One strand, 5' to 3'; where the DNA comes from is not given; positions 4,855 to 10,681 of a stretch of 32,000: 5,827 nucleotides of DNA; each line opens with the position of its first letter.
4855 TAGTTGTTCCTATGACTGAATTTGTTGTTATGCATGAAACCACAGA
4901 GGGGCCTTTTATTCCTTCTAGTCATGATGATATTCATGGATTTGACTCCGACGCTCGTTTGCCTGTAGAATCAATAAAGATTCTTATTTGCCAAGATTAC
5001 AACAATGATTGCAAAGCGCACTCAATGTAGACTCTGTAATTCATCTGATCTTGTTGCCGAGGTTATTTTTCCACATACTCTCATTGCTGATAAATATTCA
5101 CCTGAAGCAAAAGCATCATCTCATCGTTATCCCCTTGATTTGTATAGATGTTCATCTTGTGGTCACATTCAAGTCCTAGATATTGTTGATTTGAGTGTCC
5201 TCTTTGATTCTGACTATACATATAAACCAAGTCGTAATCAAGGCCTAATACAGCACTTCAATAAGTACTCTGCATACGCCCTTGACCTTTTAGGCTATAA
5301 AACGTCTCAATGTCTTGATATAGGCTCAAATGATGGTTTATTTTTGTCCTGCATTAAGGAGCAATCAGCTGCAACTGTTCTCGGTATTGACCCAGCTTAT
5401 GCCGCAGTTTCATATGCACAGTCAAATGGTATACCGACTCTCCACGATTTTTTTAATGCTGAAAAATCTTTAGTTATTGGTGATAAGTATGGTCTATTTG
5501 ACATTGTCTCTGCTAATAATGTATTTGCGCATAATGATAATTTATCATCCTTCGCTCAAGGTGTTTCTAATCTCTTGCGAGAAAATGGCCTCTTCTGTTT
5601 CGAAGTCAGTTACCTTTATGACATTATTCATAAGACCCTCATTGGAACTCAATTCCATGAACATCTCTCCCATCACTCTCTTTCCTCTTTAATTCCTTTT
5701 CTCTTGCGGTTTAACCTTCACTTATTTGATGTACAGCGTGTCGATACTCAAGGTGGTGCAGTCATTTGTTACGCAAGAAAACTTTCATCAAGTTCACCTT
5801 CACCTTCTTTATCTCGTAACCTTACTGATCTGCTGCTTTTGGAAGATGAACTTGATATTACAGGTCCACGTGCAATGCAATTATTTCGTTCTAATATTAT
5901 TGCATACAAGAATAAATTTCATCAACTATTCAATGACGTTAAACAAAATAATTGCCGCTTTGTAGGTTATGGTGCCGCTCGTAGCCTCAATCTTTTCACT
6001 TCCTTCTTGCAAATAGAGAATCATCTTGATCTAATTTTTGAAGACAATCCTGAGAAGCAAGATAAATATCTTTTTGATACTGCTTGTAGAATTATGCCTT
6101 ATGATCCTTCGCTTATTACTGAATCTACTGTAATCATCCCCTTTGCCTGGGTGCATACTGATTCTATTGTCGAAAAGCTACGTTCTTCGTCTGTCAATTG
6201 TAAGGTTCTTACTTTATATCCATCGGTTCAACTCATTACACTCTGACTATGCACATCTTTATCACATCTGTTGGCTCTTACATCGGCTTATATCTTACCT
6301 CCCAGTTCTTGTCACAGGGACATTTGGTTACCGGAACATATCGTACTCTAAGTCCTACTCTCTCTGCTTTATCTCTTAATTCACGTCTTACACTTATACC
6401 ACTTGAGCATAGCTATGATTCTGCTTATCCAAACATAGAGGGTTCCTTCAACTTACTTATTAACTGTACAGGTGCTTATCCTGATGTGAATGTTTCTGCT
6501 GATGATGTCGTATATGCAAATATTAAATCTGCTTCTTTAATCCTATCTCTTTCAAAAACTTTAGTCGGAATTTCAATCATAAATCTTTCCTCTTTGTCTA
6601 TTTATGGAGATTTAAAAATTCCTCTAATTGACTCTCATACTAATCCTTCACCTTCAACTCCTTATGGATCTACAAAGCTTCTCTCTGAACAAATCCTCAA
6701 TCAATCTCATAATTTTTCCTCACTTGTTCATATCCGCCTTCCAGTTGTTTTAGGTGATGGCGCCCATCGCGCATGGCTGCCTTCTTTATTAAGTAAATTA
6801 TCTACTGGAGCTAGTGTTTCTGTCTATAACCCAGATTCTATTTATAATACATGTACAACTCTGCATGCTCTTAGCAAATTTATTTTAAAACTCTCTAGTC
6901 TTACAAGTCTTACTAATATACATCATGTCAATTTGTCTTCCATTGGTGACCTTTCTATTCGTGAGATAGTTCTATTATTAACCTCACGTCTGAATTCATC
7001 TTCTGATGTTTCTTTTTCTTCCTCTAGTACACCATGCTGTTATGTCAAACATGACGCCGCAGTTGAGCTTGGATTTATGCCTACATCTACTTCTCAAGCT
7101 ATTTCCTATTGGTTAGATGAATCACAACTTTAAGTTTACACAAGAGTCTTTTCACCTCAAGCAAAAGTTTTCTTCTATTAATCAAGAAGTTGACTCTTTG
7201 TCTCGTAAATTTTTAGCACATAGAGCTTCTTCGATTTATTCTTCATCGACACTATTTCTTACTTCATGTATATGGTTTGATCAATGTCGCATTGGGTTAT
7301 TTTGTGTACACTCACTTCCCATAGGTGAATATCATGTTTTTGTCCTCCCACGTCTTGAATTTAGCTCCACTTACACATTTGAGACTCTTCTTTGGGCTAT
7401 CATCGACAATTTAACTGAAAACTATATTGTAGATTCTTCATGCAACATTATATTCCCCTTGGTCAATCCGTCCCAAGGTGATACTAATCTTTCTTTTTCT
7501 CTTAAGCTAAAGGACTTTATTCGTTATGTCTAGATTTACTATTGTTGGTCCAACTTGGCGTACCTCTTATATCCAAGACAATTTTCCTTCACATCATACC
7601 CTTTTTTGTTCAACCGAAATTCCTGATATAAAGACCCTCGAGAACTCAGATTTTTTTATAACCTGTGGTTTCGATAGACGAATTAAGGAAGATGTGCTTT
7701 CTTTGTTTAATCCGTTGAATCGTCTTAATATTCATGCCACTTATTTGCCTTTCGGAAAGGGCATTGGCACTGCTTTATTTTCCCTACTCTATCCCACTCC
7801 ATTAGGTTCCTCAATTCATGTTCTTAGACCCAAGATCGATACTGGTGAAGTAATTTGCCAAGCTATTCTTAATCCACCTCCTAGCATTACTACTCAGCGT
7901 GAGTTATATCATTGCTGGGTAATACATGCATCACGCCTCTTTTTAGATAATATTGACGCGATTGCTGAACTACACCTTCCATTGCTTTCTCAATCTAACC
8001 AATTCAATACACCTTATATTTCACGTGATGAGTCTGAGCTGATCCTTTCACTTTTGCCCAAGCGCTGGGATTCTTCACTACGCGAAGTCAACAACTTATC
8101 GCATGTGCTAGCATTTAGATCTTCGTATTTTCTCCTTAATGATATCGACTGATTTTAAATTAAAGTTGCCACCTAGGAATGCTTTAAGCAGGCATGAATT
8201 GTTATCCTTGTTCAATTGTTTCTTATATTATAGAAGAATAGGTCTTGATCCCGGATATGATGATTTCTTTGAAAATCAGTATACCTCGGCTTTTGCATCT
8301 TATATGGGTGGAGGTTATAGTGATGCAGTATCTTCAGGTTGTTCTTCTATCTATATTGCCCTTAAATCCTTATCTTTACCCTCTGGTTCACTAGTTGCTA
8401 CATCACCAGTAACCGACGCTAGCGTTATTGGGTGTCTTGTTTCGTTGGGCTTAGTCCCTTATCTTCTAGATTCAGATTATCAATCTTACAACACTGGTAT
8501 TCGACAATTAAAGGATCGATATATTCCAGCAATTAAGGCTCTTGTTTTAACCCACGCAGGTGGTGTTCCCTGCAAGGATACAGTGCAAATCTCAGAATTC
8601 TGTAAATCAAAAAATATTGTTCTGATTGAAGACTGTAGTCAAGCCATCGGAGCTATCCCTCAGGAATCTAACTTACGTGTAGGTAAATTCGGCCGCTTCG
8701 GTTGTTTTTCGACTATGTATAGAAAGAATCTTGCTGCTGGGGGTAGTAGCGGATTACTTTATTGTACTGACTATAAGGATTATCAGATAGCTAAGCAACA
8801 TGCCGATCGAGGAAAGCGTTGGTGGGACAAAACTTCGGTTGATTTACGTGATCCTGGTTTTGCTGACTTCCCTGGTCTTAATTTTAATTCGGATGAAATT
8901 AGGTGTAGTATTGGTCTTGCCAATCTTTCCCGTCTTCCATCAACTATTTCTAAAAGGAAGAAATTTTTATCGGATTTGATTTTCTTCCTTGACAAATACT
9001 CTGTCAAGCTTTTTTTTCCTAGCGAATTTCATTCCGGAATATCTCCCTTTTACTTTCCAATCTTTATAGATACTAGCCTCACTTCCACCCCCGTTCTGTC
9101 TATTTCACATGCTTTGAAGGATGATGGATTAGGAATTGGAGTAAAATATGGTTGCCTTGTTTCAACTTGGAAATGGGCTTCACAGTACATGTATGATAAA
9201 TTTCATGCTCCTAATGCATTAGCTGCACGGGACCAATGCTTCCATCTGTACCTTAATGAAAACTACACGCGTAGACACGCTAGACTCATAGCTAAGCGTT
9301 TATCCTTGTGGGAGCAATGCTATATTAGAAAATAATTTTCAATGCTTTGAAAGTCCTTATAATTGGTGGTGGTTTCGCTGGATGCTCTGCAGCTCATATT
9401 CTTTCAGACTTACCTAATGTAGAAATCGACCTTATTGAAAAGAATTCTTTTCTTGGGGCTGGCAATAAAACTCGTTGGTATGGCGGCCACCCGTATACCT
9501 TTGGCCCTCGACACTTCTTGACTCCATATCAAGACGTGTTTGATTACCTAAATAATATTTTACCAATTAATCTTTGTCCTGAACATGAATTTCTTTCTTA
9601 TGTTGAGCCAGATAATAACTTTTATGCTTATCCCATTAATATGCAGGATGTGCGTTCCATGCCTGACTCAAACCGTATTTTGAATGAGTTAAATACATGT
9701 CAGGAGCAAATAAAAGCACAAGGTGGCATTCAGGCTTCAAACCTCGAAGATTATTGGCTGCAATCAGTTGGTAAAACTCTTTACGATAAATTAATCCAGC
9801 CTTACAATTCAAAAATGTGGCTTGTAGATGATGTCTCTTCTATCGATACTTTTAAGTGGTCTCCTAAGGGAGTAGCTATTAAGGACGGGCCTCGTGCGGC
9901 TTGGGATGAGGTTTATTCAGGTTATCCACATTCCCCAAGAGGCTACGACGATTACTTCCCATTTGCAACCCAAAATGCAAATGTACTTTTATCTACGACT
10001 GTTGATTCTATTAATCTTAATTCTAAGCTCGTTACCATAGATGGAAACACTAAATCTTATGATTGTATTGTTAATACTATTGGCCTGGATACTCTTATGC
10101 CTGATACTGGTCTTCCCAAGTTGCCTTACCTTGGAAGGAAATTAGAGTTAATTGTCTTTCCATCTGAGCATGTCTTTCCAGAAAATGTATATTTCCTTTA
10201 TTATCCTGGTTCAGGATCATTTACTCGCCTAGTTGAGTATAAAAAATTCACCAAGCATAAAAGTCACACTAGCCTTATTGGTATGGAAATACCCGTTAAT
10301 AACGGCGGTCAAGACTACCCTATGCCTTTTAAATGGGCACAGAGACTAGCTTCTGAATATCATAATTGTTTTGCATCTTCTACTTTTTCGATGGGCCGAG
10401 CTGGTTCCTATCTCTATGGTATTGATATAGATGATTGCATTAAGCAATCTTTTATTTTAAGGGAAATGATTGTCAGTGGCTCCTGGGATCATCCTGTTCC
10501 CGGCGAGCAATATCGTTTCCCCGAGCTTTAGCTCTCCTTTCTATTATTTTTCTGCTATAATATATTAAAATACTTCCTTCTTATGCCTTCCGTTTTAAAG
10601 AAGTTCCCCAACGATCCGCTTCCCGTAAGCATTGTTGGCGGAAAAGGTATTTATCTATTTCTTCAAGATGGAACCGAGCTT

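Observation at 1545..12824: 13-gene translationally coupled sugar-tailoring operon with a pyrimidine-rich coding strand and Ser/Leu-rich, Lys-poor proteins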

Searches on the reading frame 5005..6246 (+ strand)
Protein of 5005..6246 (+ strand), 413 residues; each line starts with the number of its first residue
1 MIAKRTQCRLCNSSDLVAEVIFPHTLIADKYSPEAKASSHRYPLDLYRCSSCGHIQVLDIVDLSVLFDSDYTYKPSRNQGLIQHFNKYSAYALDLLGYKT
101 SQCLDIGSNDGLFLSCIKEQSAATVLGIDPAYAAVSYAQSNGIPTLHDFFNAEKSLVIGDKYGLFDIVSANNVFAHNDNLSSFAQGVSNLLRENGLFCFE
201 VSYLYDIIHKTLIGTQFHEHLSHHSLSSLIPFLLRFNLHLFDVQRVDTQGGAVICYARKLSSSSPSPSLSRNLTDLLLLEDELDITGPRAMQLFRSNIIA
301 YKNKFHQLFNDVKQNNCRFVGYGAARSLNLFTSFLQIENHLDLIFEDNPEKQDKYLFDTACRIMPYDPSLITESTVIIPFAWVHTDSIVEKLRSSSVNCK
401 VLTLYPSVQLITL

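Call 4: search_protein_families(library=pfam, proteins=[window:5005-6246:+])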
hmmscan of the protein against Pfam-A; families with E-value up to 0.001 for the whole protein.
window:5005-6246:+ (413 aa): 7 families
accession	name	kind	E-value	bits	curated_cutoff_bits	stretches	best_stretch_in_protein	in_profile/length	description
PF08484.17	Methyltransf_14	-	4.4e-16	59.5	23.5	1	248-394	2-147/160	C-methyltransferase C-terminal domain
PF08421.16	Methyltransf_13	-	1.3e-10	41.7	31.3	1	8-67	1-62/62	Putative zinc binding domain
PF13489.12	Methyltransf_23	-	7.1e-10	39.3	27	1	99-233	22-154/164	Methyltransferase domain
PF08242.18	Methyltransf_12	-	1.1e-08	36.1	30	1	104-197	1-98/98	Methyltransferase domain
PF08241.18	Methyltransf_11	-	4.6e-07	30.8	21.2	1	104-199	1-95/95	Methyltransferase domain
PF13847.12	Methyltransf_31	-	0.00027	21.1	27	1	102-203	6-113/145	Methyltransferase domain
PF13649.12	Methyltransf_25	-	0.00057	21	27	0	104-195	2-97/97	Methyltransferase domain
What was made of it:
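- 5005..6246 (+): g6: sugar C-methyltransferase type (Methyltransf_13, _14 and SAM methyltransferase domains). call 4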

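Call 7: search_protein_families(library=ncbifam, proteins=[window:5005-6246:+], max_evalue=0.01)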
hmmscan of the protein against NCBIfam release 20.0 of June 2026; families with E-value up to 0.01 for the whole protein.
window:5005-6246:+ (413 aa): 4 families
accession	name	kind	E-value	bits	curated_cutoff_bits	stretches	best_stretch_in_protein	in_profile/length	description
TIGR01983.1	UbiG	equivalog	1.5e-05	24.4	102.95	1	99-198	49-150/228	bifunctional 2-polyprenyl-6-hydroxyphenol methylase/3-demethylubiquinol 3-O-methyltransferase UbiG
TIGR00452.1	TIGR00452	equivalog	0.00076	18.4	275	1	98-200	116-220/316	tRNA 5-methoxyuridine(34)/uridine 5-oxyacetic acid(34) synthase CmoB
TIGR02072.1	BioC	equivalog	0.00087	19.2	184.95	1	96-200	27-133/244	malonyl-ACP O-methyltransferase BioC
TIGR00478.1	tly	subfamily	0.0053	16.1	185.8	1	100-137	76-113/228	TlyA family rRNA (cytidine-2'-O)-methyltransferase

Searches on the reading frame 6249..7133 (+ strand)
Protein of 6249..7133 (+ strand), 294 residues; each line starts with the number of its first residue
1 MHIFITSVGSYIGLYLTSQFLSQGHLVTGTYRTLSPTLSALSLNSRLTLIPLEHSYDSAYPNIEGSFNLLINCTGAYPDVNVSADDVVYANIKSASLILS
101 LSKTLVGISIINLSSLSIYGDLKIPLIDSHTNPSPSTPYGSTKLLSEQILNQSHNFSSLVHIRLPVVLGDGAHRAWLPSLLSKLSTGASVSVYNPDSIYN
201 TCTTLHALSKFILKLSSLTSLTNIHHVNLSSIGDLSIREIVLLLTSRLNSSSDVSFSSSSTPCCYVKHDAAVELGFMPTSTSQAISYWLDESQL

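Call 4: search_protein_families(library=pfam, proteins=[window:6249-7133:+])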
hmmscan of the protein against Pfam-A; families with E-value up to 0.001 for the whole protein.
window:6249-7133:+ (294 aa): 3 families
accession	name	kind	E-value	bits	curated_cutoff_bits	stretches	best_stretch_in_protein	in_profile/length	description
PF01370.27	Epimerase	-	3.3e-12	46.8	20.9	1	4-193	2-202/240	NAD dependent epimerase/dehydratase family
PF16363.11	GDP_Man_Dehyd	-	4.1e-06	26.9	27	1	87-155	98-169/332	GDP-mannose 4,6 dehydratase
PF04321.23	RmlD_sub_bind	-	7.4e-06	25.7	27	1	1-215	1-196/287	RmlD substrate binding domain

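Call 6: find_encoding_contigs(protein=window:6249-7133:+, flank=10000, max_places=6)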
Protein window:6249-7133:+ (294 aa): no gene with exactly this product is on record in the collection.

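Call 7: search_protein_families(library=ncbifam, proteins=[window:6249-7133:+], max_evalue=0.01)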
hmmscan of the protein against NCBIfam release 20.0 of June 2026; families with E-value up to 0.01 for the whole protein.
window:6249-7133:+ (294 aa): 7 families
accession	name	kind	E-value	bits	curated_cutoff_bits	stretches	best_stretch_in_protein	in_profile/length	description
TIGR01179.1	galE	equivalog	7.5e-06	25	262.3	1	94-159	99-166/332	UDP-glucose 4-epimerase GalE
NF007956.0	PRK10675.1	subfamily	8.7e-06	25.1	394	1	103-152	112-162/338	UDP-glucose 4-epimerase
NF005066.0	PRK06483.1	equivalog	4.4e-05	23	249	1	3-42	8-47/239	dihydromonapterin reductase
TIGR01214.1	rmlD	equivalog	0.00024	20.3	224.05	1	69-227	53-207/285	dTDP-4-dehydrorhamnose reductase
TIGR01746.1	Thioester-redct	subfamily_domain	0.00033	20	213.35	1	79-221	100-252/371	thioester reductase domain-containing protein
TIGR04180.1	EDH_00030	hypoth_equivalog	0.0005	19.2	475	1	81-255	87-263/297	NAD-dependent 4,6-dehydratase LegB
NF043036.1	ErythonDh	equivalog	0.0034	16.6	325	0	91-165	100-177/321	D-erythronate dehydrogenase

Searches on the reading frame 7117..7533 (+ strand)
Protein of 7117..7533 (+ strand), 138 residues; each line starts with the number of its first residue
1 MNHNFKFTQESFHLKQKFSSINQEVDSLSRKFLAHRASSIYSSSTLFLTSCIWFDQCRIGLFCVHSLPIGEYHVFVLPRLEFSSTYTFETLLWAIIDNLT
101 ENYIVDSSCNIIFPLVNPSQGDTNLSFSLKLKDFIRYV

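Call 4: search_protein_families(library=pfam, proteins=[window:7117-7533:+])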
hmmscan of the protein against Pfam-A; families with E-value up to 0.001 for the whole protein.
window:7117-7533:+ (138 aa): 0 families

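Call 7: search_protein_families(library=ncbifam, proteins=[window:7117-7533:+], max_evalue=0.01)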
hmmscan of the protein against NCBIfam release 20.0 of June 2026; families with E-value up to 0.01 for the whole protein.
window:7117-7533:+ (138 aa): 0 families

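Call 52: search_solved_structures(query=window:7117-7533:+, max_evalue=1)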
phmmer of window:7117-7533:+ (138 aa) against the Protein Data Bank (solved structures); distinct sequences matched with E-value up to 1: 4.
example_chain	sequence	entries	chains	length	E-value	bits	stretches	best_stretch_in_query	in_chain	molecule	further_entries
8fxy_H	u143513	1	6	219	0.092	16.1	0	22-119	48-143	T-lymphocyte activation antigen CD86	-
8hxb_G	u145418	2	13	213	0.11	15.8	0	22-119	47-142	T-lymphocyte activation antigen CD86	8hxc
8ikl_R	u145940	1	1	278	0.45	13.8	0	10-69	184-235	Adhesion G protein-coupled receptor E5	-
7ydh_R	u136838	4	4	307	0.57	13.5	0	10-75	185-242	Adhesion G protein-coupled receptor E5 subunit beta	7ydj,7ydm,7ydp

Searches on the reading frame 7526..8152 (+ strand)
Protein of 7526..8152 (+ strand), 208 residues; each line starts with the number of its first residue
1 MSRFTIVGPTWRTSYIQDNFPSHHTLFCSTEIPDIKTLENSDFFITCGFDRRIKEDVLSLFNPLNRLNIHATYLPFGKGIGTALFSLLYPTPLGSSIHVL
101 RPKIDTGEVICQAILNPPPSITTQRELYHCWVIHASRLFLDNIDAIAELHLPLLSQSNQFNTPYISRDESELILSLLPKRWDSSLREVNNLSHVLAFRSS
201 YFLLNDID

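Call 4: search_protein_families(library=pfam, proteins=[window:7526-8152:+])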
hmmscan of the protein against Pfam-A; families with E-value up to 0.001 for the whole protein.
window:7526-8152:+ (208 aa): 1 family
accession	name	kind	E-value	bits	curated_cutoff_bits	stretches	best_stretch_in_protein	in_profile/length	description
PF00551.24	Formyl_trans_N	-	0.00042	20.6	26.1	1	39-114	78-153/181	Formyl transferase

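Call 7: search_protein_families(library=ncbifam, proteins=[window:7526-8152:+], max_evalue=0.01)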
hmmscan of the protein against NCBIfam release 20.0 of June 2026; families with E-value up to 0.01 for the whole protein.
window:7526-8152:+ (208 aa): 3 families
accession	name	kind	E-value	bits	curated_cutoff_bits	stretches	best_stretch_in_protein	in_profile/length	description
NF005755.0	PRK07579.1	equivalog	9.6e-08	32.1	238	1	60-150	82-171/245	dTDP-4-amino-4,6-dideoxyglucose formyltransferase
TIGR00460.1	fmt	equivalog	6.5e-06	25.5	201.5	1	30-122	70-161/315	methionyl-tRNA formyltransferase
TIGR00639.1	PurN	equivalog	0.00038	20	150.1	1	37-115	76-154/192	phosphoribosylglycinamide formyltransferase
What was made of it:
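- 7526..8152 (+): g9: formyltransferase-like protein. Matches are weak (Pfam E = 4e-4; NF005755 32 bits). calls 4, 7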

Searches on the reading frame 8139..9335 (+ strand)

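Call 4: search_protein_families(library=pfam, proteins=[window:8139-9335:+])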
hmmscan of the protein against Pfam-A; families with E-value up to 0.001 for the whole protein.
window:8139-9335:+ (398 aa): 1 family
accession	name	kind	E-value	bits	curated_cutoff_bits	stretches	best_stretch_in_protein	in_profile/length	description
PF01041.23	DegT_DnrJ_EryC1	-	3.1e-39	135.6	19.8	1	46-387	27-358/360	DegT/DnrJ/EryC1/StrS aminotransferase family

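Call 7: search_protein_families(library=ncbifam, proteins=[window:8139-9335:+], max_evalue=0.01)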
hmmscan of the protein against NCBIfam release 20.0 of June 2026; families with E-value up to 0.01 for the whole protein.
window:8139-9335:+ (398 aa): 6 families
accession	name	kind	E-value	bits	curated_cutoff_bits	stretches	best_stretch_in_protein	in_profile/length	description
TIGR03588.1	PseC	equivalog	1.2e-25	90.3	423.5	1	47-388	34-376/380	UDP-4-amino-4,6-dideoxy-N-acetyl-beta-L-altrosamine transaminase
NF011936.0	PRK15407.1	equivalog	9.3e-21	74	423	2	44-231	66-257/440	lipopolysaccharide biosynthesis protein RfbH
TIGR04181.1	NHT_00031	hypoth_equivalog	1.8e-17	63.3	420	1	46-287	33-279/359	LegC family aminotransferase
NF008658.2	PRK11658.1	equivalog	9.8e-17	60.7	631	1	47-339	37-326/379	UDP-4-amino-4-deoxy-L-arabinose aminotransferase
NF008687.0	PRK11706.1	equivalog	7.6e-12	44.6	375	1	94-225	82-209/375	dTDP-4-amino-4,6-dideoxygalactose transaminase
TIGR02379.1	ECA_wecE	subfamily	3.5e-07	29.3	434.85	1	109-213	97-198/376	dTDP-4-amino-4,6-dideoxy-D-glucose transaminase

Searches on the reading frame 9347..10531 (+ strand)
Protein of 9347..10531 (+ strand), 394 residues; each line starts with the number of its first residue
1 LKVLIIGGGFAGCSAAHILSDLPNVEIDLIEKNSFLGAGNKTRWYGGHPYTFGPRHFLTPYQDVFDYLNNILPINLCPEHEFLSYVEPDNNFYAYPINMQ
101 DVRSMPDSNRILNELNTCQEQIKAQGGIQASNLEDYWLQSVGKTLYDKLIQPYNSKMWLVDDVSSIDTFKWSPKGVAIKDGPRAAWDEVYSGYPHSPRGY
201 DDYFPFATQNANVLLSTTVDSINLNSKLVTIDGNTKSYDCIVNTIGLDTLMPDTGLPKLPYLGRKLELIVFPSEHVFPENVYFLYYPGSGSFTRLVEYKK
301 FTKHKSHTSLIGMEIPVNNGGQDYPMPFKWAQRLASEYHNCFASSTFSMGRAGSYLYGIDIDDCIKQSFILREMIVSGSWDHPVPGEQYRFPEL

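Call 5: search_protein_families(library=pfam, proteins=[window:9347-10531:+])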
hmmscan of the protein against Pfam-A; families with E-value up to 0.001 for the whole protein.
window:9347-10531:+ (394 aa): 5 families
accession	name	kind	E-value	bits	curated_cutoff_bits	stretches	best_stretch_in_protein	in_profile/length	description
PF03275.19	GLF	-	3.4e-22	79.6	26.3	1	148-357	1-203/203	UDP-galactopyranose mutase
PF13450.12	NAD_binding_8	-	1.8e-10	41.4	21.9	1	5-69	1-66/68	NAD(P)-binding Rossmann-like domain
PF01266.30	DAO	-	1.3e-07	31.9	27.9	1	2-43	1-41/353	FAD dependent oxidoreductase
PF07992.20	Pyr_redox_2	-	4.8e-05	23.4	26.1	0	1-36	1-36/291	Pyridine nucleotide-disulphide oxidoreductase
PF01946.23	Thi4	-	0.00065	19.4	26.2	0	2-48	19-62/235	Thi4 family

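Call 9: search_protein_families(library=ncbifam, proteins=[window:9347-10531:+], max_evalue=0.01)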
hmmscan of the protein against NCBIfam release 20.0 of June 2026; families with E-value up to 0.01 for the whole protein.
window:9347-10531:+ (394 aa): 13 families
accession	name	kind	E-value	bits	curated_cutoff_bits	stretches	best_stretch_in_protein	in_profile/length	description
TIGR00031.1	UDP-GALP_mutase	equivalog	3.2e-19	69.2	303.75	1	2-370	3-371/378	UDP-galactopyranose mutase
NF005548.0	PRK07208.1-4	equivalog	1.2e-13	50.5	389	1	2-161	5-162/488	hypothetical protein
NF005547.0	PRK07208.1-3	equivalog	7.9e-10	38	380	1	2-162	6-168/465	hypothetical protein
NF005545.0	PRK07208.1-1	equivalog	1.2e-09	37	451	1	2-160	9-165/504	hypothetical protein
NF005546.0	PRK07208.1-2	equivalog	1.8e-08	33.4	418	1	2-79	6-83/527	hypothetical protein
TIGR00562.1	proto_IX_ox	equivalog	1.8e-05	23.6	97.85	1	2-155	4-162/470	protoporphyrinogen oxidase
NF058655.1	CrtID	equivalog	2.6e-05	23.3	640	1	3-67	1-62/478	bifunctional phytoene desaturase/3,4-desaturase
NF005549.0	PRK07208.1-5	equivalog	3.5e-05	22.4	587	0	3-79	7-86/534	hypothetical protein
NF005313.0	PRK06847.1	subfamily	6.7e-05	22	372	1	2-34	6-37/375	hypothetical protein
NF008841.0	PRK11883.1-1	equivalog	0.00073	18.6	517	1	1-70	4-75/453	protoporphyrinogen oxidase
NF008843.0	PRK11883.1-3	equivalog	0.0013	17.9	406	1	2-64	3-66/424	protoporphyrinogen oxidase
NF008845.0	PRK11883.1-5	equivalog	0.0022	16.3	560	1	2-96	6-106/468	protoporphyrinogen oxidase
TIGR03467.1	HpnE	equivalog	0.0055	16.1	283.05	1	3-38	1-35/430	hydroxysqualene dehydroxylase HpnE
